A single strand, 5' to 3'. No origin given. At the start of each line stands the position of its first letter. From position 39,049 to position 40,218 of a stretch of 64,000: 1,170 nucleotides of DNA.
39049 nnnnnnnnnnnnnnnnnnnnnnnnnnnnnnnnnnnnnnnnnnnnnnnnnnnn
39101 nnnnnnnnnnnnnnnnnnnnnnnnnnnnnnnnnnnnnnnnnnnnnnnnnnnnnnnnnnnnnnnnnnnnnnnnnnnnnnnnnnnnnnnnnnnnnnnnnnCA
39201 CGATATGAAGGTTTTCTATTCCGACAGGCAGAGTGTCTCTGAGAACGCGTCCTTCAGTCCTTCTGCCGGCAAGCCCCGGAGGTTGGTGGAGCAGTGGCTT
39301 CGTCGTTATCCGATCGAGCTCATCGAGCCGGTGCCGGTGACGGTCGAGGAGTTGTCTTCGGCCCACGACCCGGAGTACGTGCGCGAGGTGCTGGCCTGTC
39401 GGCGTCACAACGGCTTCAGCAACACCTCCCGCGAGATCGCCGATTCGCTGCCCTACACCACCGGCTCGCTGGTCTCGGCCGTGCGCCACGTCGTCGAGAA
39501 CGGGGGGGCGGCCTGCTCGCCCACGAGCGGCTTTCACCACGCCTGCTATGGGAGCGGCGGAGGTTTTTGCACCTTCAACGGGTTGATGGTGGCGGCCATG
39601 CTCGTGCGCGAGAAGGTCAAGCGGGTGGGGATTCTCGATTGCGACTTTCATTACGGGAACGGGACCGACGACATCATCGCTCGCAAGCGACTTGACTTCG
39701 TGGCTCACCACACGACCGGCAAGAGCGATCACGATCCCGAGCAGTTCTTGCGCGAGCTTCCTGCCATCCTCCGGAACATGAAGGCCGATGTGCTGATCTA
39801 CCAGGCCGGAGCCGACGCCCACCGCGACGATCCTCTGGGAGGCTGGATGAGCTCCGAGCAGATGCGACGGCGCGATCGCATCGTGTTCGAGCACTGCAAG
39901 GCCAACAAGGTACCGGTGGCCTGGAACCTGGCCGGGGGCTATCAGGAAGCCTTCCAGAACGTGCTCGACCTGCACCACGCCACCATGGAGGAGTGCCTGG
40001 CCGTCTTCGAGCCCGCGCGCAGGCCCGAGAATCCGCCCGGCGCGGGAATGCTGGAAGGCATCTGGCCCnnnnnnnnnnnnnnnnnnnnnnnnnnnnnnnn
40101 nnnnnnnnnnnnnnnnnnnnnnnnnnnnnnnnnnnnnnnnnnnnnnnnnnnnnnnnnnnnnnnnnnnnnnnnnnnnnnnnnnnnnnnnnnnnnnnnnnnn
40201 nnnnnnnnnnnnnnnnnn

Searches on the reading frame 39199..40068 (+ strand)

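Call 44: search_protein_families(library=pfam, proteins=[window:39199-40068:+], max_evalue=0.001)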
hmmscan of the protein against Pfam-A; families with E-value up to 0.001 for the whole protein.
window:39199-40068:+ (290 aa): 1 family
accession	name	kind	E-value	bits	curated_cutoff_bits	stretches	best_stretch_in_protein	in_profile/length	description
PF00850.24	Hist_deacetyl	-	8.8e-34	117.6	27.9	2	40-163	25-164/298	Histone deacetylase domain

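Call 62: search_protein_families(library=padloc, proteins=[window:39205-40068:+], max_evalue=0.01)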
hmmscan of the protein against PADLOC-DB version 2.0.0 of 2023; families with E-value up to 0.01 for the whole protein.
window:39205-40068:+ (288 aa): 0 families

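Call 91: search_protein_families(library=ncbifam, proteins=[window:39205-40068:+], max_evalue=0.01)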
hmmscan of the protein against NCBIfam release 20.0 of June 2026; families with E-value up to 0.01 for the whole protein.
window:39205-40068:+ (288 aa): 0 families
